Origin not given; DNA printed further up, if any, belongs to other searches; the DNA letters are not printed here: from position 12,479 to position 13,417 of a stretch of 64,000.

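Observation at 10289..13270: Single polypeptide combining a DUF1998 DEXH helicase (MrfA/YprA-like) with a YprB/MrfB-like DEDD exonuclease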

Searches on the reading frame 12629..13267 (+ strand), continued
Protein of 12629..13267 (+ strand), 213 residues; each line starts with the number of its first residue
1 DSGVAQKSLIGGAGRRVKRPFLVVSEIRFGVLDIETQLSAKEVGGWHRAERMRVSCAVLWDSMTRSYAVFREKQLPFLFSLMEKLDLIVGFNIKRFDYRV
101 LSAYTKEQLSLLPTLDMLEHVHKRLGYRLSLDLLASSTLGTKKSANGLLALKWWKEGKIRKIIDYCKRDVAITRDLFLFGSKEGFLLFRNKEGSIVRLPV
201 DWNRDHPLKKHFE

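Call 27: find_encoding_contigs(protein=P0097, flank=6000, max_places=2)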
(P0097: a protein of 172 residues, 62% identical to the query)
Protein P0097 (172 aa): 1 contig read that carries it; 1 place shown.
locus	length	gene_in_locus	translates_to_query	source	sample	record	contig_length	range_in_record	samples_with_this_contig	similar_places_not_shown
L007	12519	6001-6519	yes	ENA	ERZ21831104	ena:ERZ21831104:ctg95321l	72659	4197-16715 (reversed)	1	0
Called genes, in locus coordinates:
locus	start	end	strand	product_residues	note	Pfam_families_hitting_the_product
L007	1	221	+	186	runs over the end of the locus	PF08207:EFP_N, PF01132:EFP, PF09285:Elong-fact-P_C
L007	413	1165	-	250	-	PF11249:DUF3047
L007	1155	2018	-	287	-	PF00520:Ion_trans, PF07885:Ion_trans_2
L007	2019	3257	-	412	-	PF01595:CNNM, PF00571:CBS (weak), PF03471:CorC_HlyC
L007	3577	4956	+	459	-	PF00270:DEAD, PF00271:Helicase_C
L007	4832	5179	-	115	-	-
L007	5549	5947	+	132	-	PF09369:MZB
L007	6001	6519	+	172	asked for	PF13482:RNase_H_2 (weak)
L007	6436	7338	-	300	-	PF07947:YhhN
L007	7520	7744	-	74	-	PF06508:QueC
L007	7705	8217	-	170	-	PF00733:Asn_synthase (weak), PF06508:QueC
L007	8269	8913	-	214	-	PF04055:Radical_SAM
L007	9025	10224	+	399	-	PF20511:PMI_typeI_cat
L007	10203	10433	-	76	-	-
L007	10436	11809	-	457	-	-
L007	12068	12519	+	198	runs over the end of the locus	-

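Call 28: predict_structure(alignment_id=A1)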
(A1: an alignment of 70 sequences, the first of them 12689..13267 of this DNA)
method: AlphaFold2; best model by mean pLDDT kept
length: 193 residues; sequences in the alignment: 70
mean_pLDDT: 93.5   pTM: 0.89
mean pLDDT of the five models: 93.5, 93.4, 93.2, 93.1, 92.4
residues with pLDDT >= 90: 171; 70-90: 9; 50-70: 8; < 50: 5
segments of 3 or more residues with pLDDT < 50: 191-193
pLDDT, mean of each block of 10 residues (from residue 1): 76 98 97 98 98 98 97 98 97 97 96 97 90 98 98 97 96 96 68 46
secondary structure, 60 per line:
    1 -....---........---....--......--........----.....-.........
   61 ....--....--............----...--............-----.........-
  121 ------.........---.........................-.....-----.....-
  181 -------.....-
elements in order: H2-5 E9-16 H20-23 H26-31 E34-41 E46-50 H52-64 E67-70 H73-84 E94-96 H97-105 H111-119 H127-135 H139-163 E165-169 E175-179 H188-192

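Call 30: search_protein_representatives(alignment_id=A1)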
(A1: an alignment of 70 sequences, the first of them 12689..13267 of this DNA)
Query: 70 sequences, 191 profile positions. Proteins with E-value up to 0.001 (for the whole library): 3838; up to 1e-10: 2028; up to 1e-30: 517. The best 150 are listed.
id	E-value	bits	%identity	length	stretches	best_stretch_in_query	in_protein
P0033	2.0e-93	327.4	-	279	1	5-191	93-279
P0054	3.2e-92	323.5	-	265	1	9-191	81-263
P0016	5.4e-92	322.8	-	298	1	10-191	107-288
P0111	2.5e-90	317.4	-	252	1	8-191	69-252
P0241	3.4e-89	313.6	-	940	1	13-191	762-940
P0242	3.4e-89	313.6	-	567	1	8-191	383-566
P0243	8.1e-87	305.9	-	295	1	12-191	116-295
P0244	5.7e-86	303.1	-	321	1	4-191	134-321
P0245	6.5e-85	299.7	-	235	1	9-191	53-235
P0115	2.1e-82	291.5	-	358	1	5-191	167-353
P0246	1.2e-81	289.0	-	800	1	14-191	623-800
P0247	1.2e-81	289.0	-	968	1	10-191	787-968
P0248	1.8e-80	285.2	-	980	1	12-191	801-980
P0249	2.6e-79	281.4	-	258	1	10-179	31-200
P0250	2.0e-77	275.3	-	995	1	11-190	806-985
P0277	1.0e-64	233.8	-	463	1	10-191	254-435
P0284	5.7e-63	228.1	-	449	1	6-151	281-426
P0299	1.0e-60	220.8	-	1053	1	20-191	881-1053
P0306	2.3e-60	219.6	-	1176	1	18-191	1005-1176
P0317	1.7e-58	213.5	-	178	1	20-191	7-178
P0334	2.0e-55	203.5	-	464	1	8-177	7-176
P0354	2.7e-54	199.8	-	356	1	17-181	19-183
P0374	1.4e-52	194.2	-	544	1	21-191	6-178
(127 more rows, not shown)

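Call 31: fold_search(model_id=the predicted structure, library=pdb)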
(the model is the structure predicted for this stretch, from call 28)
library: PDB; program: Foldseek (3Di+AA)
matches with E <= 10: 424; with E <= 0.001: 124
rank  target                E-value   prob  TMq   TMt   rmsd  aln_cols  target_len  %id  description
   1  5mdn_A                4.8e-07  1.00  0.59  0.17   4.1       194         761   16  Structure of the family B DNA polymerase from the hyperthermophilic archaeon Pyrobaculum calidifontis (released 2016-12-14)
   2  7b0h_F                2.6e-06  1.00  0.64  0.18   3.8       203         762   11  TgoT_6G12 Ternary complex (released 2021-01-13)
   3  7b0h_E                3.0e-06  1.00  0.64  0.19   3.8       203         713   11  TgoT_6G12 Ternary complex (released 2021-01-13)
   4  1tkd_A                3.2e-06  1.00  0.52  0.17   8.2       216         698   17  T7 DNA polymerase ternary complex with 8 oxo guanosine and dCMP at the elongation site (released 2004-08-31)
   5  1tk8_A                3.9e-06  1.00  0.52  0.17   8.4       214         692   16  T7 DNA polymerase ternary complex with 8 oxo guanosine and dAMP at the elongation site (released 2004-08-31)
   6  1tk0_A                3.9e-06  1.00  0.52  0.17   8.0       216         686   16  T7 DNA polymerase ternary complex with 8 oxo guanosine and ddCTP at the insertion site (released 2004-08-31)
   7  1sl2_A                5.0e-06  1.00  0.54  0.18   7.8       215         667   17  Ternary 5' complex of T7 DNA polymerase with a DNA primer/template containing a cis-syn thymine dimer on the template  (released 2004-07-06)
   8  1skr_A                5.4e-06  1.00  0.53  0.18   8.0       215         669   17  T7 DNA Polymerase Complexed To DNA Primer/Template and ddATP (released 2004-07-06)
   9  1t7p_A                5.7e-06  1.00  0.51  0.17   8.4       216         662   16  T7 DNA POLYMERASE COMPLEXED TO DNA PRIMER/TEMPLATE,A NUCLEOSIDE TRIPHOSPHATE, AND ITS PROCESSIVITY FACTOR THIOREDOXIN (released 1998-02-25)
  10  4ahc_A                6.1e-06  1.00  0.61  0.18   4.4       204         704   15  Crystal Structure of an Evolved Replicating DNA Polymerase (released 2012-03-07)
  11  1skw_A                6.5e-06  1.00  0.52  0.17   7.8       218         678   19  Binary 3' complex of T7 DNA polymerase with a DNA primer/template containing a disordered cis-syn thymine dimer on the (released 2004-07-06)
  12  1zyq_A                7.0e-06  1.00  0.50  0.16   6.7       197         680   20  T7 DNA polymerase in complex with 8oG and incoming ddATP (released 2005-11-22)
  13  1tk5_A                7.5e-06  1.00  0.49  0.16  10.3       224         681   18  T7 DNA polymerase binary complex with 8 oxo guanosine in the templating strand (released 2004-08-31)
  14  1sks_A                8.0e-06  1.00  0.52  0.17   6.9       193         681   17  Binary 3' complex of T7 DNA polymerase with a DNA primer/template containing a cis-syn thymine dimer on the template (released 2004-07-06)
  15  1x9m_A                8.0e-06  1.00  0.50  0.17   7.8       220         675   18  T7 DNA polymerase in complex with an N-2-acetylaminofluorene-adducted DNA (released 2004-10-26)
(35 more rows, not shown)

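Call 32: search_protein_families(library=pfam, proteins=[P0334, P0374, P0354, P0306, P0299, P0077, P0013, P0317, P0284, P0277], max_evalue=0.001)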
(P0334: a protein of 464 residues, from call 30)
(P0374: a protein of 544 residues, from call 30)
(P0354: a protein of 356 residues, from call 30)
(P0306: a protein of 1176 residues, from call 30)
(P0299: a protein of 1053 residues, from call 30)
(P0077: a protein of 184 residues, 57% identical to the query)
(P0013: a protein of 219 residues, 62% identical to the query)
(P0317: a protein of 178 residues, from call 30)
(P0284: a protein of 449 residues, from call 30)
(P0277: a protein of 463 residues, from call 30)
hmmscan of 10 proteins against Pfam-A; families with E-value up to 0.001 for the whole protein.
P0334 (464 aa): 4 families
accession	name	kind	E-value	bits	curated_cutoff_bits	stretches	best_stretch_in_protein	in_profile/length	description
PF05565.16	Sipho_Gp157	-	9.6e-18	65.2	28.6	1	217-347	20-161/162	Siphovirus Gp157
PF01612.26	DNA_pol_A_exo1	-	3.5e-05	24.1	23.6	1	17-166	22-166/173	3'-5' exonuclease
PF13482.12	RNase_H_2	-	9.8e-05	22.8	22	1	18-165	1-161/165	RNase_H superfamily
PF10108.15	DNA_pol_B_exo2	-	0.00048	20.3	24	0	113-168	117-173/213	Predicted 3'-5' exonuclease related to the exonuclease domain of PolB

P0374 (544 aa): 1 family
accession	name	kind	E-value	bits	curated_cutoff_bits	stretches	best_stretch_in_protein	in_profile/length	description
PF13482.12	RNase_H_2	-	1.9e-07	31.6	22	1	4-149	1-158/165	RNase_H superfamily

P0354 (356 aa): 4 families
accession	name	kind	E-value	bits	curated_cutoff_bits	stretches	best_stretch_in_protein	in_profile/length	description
PF05565.16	Sipho_Gp157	-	2e-20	73.9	28.6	1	210-352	9-161/162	Siphovirus Gp157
PF10108.15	DNA_pol_B_exo2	-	6.4e-06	26.4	24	1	106-171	109-173/213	Predicted 3'-5' exonuclease related to the exonuclease domain of PolB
PF13482.12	RNase_H_2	-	1.3e-05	25.7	22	1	21-167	1-160/165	RNase_H superfamily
PF01612.26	DNA_pol_A_exo1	-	0.00011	22.4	23.6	1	20-168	22-165/173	3'-5' exonuclease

P0306 (1176 aa): 5 families
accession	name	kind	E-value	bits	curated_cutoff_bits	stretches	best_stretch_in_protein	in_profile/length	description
PF00270.35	DEAD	-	8.8e-29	100.8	26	1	60-231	3-161/167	DEAD/DEAH box helicase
PF09369.15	MZB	-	4.1e-18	66.3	24.2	1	647-726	1-80/80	MrfA Zn-binding domain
PF00271.37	Helicase_C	-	1.7e-14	54.5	23.5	1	278-385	5-110/110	Helicase conserved C-terminal domain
PF22982.3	WHD_HRQ1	-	3.7e-09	37.9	27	1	421-490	2-69/70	ATP-dependent helicase HRQ1, winged helix domain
PF10108.15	DNA_pol_B_exo2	-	3.4e-05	24.1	24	0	1090-1146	107-165/213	Predicted 3'-5' exonuclease related to the exonuclease domain of PolB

P0299 (1053 aa): 5 families
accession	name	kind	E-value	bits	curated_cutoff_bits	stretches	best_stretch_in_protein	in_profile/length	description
PF00270.35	DEAD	-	4e-25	88.9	26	1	64-237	2-161/167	DEAD/DEAH box helicase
PF09369.15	MZB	-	6.9e-20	72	24.2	1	650-729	1-80/80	MrfA Zn-binding domain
PF00271.37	Helicase_C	-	1.3e-14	54.8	23.5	1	280-389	3-110/110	Helicase conserved C-terminal domain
PF22982.3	WHD_HRQ1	-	2.4e-09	38.5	27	1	424-495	1-70/70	ATP-dependent helicase HRQ1, winged helix domain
PF13482.12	RNase_H_2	-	0.00056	20.3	22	0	908-1027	34-160/165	RNase_H superfamily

P0077 (184 aa): 3 families
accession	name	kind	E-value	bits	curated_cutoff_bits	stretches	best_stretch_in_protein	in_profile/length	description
PF13482.12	RNase_H_2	-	9e-08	32.7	22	1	36-159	20-161/165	RNase_H superfamily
PF10108.15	DNA_pol_B_exo2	-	0.00022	21.4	24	0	110-160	120-171/213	Predicted 3'-5' exonuclease related to the exonuclease domain of PolB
PF01612.26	DNA_pol_A_exo1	-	0.0006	20.1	23.6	1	71-159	80-165/173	3'-5' exonuclease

P0013 (219 aa): 3 families
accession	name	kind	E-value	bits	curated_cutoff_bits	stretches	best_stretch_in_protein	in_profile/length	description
PF13482.12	RNase_H_2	-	8.9e-07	29.4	22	1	85-182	52-160/165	RNase_H superfamily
PF10108.15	DNA_pol_B_exo2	-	3.4e-05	24.1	24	1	126-185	110-172/213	Predicted 3'-5' exonuclease related to the exonuclease domain of PolB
PF01612.26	DNA_pol_A_exo1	-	0.0002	21.7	23.6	1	94-183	79-165/173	3'-5' exonuclease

P0317 (178 aa): 3 families
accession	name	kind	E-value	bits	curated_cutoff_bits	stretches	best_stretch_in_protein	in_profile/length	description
PF13482.12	RNase_H_2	-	8e-09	36.1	22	1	7-154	2-162/165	RNase_H superfamily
PF01612.26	DNA_pol_A_exo1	-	1.4e-05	25.4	23.6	1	52-154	66-166/173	3'-5' exonuclease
PF10108.15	DNA_pol_B_exo2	-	0.00068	19.8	24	0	104-153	120-170/213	Predicted 3'-5' exonuclease related to the exonuclease domain of PolB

P0284 (449 aa): 2 families
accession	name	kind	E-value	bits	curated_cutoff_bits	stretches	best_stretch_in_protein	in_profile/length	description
PF09369.15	MZB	-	1.6e-22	80.4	24.2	1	115-194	1-80/80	MrfA Zn-binding domain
PF13482.12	RNase_H_2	-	4.6e-06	27.1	22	1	320-420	22-133/165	RNase_H superfamily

P0277 (463 aa): 1 family
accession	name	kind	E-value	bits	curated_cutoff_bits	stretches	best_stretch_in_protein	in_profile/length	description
PF09369.15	MZB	-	4.6e-24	85.4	24.2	1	124-203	1-80/80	MrfA Zn-binding domain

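Call 35: find_related_loci(query=A1, collection=genome_contigs, flank=4000)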
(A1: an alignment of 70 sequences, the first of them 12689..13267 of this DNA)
Query A1 (193 aa) in genome_contigs; peptide patterns used: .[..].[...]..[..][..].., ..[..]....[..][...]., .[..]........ (x = any residue, [..] = any of these).
600 stretches matched a pattern (row limit reached: there are more); 573 encode a relative of the query (tblastn E <= 1e-3); the best 80 are kept; 80 distinct loci.
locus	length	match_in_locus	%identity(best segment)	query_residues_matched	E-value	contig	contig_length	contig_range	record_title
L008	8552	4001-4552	89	7-190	1e-110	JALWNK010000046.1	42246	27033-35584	MAG: Deltaproteobacteria bacterium isolate M17_metabat2_scaf2bin.252 M17_NODE_464_length_42246_cov_9.537453, whole genom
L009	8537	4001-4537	73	4-182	4e-86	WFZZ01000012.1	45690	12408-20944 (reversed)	MAG: Deltaproteobacteria bacterium isolate S143_37 k151_113967, whole genome shotgun sequence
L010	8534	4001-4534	70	8-185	7e-85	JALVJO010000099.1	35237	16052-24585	MAG: Deltaproteobacteria bacterium isolate A1_metabat2_scaf2bin.062 A1_NODE_223_length_35237_cov_45.657363, whole genome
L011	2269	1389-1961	60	9-192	4e-80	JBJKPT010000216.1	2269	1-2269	MAG: Desulfobacterales bacterium isolate Bin_14 S1Ck127_2494200_flag_1_multi_4.0000_len_2269, whole genome shotgun seque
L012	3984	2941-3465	67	8-182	4e-78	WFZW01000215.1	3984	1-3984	MAG: Deltaproteobacteria bacterium isolate S143_34 k151_527058, whole genome shotgun sequence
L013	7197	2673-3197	66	8-182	8e-78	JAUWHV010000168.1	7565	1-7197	MAG: Deltaproteobacteria bacterium isolate CSMAG_2277 CSMAG_2277_k141_599838_length_7565_cov_15.0000, whole genome shotg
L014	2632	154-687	63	8-185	4e-77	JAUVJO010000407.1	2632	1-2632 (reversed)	MAG: Deltaproteobacteria bacterium isolate CSMAG_456 CSMAG_456_k127_3010616_length_2632_cov_147.2627, whole genome shotg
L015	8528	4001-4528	67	7-182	2e-75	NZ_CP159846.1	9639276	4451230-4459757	Desulfosarcina variabilis str. Montpellier chromosome, complete genome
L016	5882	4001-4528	64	8-183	3e-75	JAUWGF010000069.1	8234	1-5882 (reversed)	MAG: Deltaproteobacteria bacterium isolate CSMAG_2235 CSMAG_2235_k141_1858268_length_8234_cov_20.0000, whole genome shot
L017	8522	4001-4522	65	9-182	5e-75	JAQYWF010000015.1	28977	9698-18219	MAG: Desulfosarcina sp. isolate Hel50_75_bin69 k141_3838529_length_28977_cov_27.0075, whole genome shotgun sequence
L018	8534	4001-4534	60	5-182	1e-74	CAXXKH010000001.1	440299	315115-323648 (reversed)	MAG: Desulfobacterales bacterium isolate 9e8c302b-4ccc-47c5-97cd-91c71c085a60 genome assembly, contig: contig_1, whole g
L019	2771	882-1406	65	8-182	4e-75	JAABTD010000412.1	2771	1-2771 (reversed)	MAG: Desulfobacteraceae bacterium isolate S20.Bin143 Scaffold_64519, whole genome shotgun sequence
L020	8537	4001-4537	61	4-182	8e-74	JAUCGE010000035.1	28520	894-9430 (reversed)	Desulfobacterales bacterium HSG16 NODE_41_length_28520, whole genome shotgun sequence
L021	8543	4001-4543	61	4-184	9e-74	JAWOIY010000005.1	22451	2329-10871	MAG: Desulfobacterales bacterium isolate CWP6-1.bin.108 k191_266090, whole genome shotgun sequence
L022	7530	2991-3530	57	3-182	8e-74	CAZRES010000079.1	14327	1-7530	MAG TPA_asm: uncultured Desulfobacteraceae bacterium isolate SRP332253_co2_39 genome assembly, contig: NODE_4071_length_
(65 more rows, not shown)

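Call 62: search_dna_similar(query=window:12689-13267:+, collection=phages, mode=protein, max_evalue=0.001, max_rows=15)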
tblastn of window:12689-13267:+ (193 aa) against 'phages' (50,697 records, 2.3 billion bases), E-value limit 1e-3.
No match.

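Call 63: search_protein_families(library=phrogs, proteins=[window:12689-13267:+, P0077, P0334], max_evalue=0.001)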
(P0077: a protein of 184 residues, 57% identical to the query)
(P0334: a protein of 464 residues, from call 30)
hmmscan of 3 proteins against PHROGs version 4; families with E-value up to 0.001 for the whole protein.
window:12689-13267:+ (193 aa): 2 families
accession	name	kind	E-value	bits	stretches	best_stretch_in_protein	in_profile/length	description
phrog_403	-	DNA, RNA and nucleotide metabolism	5.2e-11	43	1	7-159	65-245/321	DNA polymerase exonuclease subunit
phrog_17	-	DNA, RNA and nucleotide metabolism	0.00022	20.3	1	54-158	719-822/1445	DNA polymerase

P0077 (184 aa): 3 families
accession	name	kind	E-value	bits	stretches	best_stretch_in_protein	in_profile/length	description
phrog_403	-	DNA, RNA and nucleotide metabolism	1.1e-12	48.5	1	8-161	64-245/321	DNA polymerase exonuclease subunit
phrog_17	-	DNA, RNA and nucleotide metabolism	1.2e-07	31.1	1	4-160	665-822/1445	DNA polymerase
phrog_1252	-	DNA, RNA and nucleotide metabolism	4.9e-05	23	0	138-163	201-226/663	DNA polymerase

P0334 (464 aa): 4 families
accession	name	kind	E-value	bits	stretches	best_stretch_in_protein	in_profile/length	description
phrog_253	-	DNA, RNA and nucleotide metabolism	7.2e-16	59.5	1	217-347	26-166/169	Mu Gam-like end protection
phrog_403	-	DNA, RNA and nucleotide metabolism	9.5e-16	58.6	1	14-169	64-247/321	DNA polymerase exonuclease subunit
phrog_17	-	DNA, RNA and nucleotide metabolism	2.8e-07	29.9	1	14-169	669-825/1445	DNA polymerase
phrog_1252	-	DNA, RNA and nucleotide metabolism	0.00038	20.1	0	54-94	80-122/663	DNA polymerase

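Call 76: fold_search(model_id=the predicted structure, library=viral)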
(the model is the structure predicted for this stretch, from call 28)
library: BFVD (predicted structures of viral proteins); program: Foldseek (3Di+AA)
matches with E <= 10: 908; with E <= 0.001: 67
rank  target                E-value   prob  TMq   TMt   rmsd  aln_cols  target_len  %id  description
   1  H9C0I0                1.2e-12  1.00  0.71  0.65   3.5       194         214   24  (no name in the UniProt tables at hand)
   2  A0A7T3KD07            1.9e-07  1.00  0.60  0.43   4.8       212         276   17  Putative DNA polymerase [Campylobacter phage F336]
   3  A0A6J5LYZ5            2.3e-07  1.00  0.59  0.44   8.7       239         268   19  Ribonuclease H-like domain containing protein [uncultured Caudovirales phage]
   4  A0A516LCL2            3.0e-07  1.00  0.52  0.52   9.4       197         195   15  (no name in the UniProt tables at hand)
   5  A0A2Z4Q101            3.2e-07  1.00  0.60  0.68   3.4       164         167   20  (no name in the UniProt tables at hand)
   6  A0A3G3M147            4.5e-07  1.00  0.58  0.42  10.2       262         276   16  (no name in the UniProt tables at hand)
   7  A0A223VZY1            6.2e-07  1.00  0.63  0.23   5.0       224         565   15  DNA-directed DNA polymerase [Agrobacterium phage Atu_ph07]
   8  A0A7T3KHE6            7.1e-07  1.00  0.61  0.15   4.6       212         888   16  DNA-directed DNA polymerase [Campylobacter phage F372]
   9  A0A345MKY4            7.6e-07  1.00  0.52  0.24   4.1       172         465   19  (no name in the UniProt tables at hand)
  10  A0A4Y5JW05            1.1e-06  1.00  0.62  0.17   4.1       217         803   16  DNA-directed DNA polymerase [Pseudomonas phage vB_PaeM_PA5oct]
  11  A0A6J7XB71            1.1e-06  1.00  0.46  0.39  14.7       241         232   18  Ribonuclease H-like domain containing protein [uncultured Caudovirales phage]
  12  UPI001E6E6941         1.2e-06  1.00  0.59  0.14   4.6       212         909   16  (no name look-up for this kind of identifier)
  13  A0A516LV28            1.7e-06  1.00  0.53  0.19   7.4       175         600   18  (no name in the UniProt tables at hand)
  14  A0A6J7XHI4            1.7e-06  1.00  0.53  0.39  10.6       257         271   14  Ribonuclease H-like domain containing protein [uncultured Caudovirales phage]
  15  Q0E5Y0                2.0e-06  1.00  0.60  0.36  10.5       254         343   14  YprB ribonuclease H-like domain-containing protein [Pseudomonas phage LKA1]
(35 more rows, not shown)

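Call 81: find_encoding_contigs(protein=P0029, flank=5000, max_places=1)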
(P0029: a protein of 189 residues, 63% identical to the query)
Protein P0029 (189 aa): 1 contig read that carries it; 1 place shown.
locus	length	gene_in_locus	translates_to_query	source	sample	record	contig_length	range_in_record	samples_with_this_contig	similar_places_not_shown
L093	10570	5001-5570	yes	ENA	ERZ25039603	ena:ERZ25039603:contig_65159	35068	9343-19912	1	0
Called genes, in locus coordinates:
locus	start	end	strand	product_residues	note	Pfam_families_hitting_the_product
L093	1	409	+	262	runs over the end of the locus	PF00697:PRAI (weak)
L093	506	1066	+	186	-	PF08207:EFP_N, PF01132:EFP, PF09285:Elong-fact-P_C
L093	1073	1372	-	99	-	PF03471:CorC_HlyC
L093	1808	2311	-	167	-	PF01595:CNNM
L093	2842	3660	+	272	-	PF00270:DEAD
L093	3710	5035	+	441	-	PF00271:Helicase_C (weak), PF22982:WHD_HRQ1 (weak), PF09369:MZB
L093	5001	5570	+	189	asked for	PF13482:RNase_H_2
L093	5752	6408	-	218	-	PF07947:YhhN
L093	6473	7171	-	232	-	PF06508:QueC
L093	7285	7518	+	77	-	-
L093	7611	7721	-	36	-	-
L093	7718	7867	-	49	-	-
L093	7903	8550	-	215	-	-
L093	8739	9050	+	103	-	-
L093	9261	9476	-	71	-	-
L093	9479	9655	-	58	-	-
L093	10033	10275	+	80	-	-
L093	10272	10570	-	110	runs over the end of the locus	-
